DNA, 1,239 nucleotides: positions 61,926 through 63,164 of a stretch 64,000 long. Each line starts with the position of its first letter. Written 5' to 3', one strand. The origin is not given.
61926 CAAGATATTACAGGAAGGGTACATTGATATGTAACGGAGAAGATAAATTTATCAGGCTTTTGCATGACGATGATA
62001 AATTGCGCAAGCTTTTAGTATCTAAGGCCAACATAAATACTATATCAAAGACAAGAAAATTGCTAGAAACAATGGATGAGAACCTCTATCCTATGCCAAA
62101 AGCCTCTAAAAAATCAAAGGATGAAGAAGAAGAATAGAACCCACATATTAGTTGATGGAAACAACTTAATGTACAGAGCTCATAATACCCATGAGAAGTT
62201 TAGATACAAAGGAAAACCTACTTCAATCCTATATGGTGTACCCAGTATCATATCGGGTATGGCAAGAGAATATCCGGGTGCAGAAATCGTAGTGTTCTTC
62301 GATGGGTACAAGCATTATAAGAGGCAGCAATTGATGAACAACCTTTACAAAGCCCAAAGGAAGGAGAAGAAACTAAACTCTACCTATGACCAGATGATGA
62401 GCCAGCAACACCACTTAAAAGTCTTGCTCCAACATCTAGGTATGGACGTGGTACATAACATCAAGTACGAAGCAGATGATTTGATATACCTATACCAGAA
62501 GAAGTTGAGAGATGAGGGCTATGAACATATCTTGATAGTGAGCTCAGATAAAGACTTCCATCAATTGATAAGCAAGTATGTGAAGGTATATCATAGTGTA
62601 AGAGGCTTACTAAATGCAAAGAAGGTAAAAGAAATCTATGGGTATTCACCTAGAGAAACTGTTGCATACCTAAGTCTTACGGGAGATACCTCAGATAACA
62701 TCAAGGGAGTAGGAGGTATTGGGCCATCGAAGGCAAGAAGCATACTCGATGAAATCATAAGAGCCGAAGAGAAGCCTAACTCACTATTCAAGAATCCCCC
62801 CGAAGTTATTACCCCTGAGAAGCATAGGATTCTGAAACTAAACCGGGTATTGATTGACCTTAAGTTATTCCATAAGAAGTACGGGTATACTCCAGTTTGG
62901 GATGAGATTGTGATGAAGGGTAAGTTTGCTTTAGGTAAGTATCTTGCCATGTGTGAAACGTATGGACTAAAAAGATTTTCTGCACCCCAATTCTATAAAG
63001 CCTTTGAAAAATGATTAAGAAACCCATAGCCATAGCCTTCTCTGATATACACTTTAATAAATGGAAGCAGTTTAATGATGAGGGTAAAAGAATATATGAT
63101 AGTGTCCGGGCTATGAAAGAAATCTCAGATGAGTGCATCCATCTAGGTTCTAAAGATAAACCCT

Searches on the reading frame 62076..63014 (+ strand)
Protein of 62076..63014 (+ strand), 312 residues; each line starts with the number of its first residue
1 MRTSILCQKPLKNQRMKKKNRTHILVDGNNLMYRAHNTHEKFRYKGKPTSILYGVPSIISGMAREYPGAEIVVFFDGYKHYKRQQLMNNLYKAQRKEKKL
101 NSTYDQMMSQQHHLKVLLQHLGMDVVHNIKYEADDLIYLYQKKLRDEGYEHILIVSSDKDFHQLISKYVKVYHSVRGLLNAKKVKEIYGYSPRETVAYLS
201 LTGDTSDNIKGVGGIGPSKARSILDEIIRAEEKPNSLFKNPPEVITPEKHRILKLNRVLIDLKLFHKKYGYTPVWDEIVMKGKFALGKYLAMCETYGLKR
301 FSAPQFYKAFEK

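Call 77: search_protein_families(library=pfam, proteins=[window:62076-63014:+], max_evalue=0.001)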
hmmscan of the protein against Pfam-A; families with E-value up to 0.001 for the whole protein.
window:62076-63014:+ (312 aa): 2 families
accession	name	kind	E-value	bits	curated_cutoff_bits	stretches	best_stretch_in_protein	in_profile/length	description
PF02739.22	5_3_exonuc_N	-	3.9e-29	101.9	34.3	1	24-189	3-164/164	5'-3' exonuclease, N-terminal resolvase-like domain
PF01367.25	5_3_exonuc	-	7.7e-09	36.4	40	1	191-231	2-42/97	5'-3' exonuclease, C-terminal SAM fold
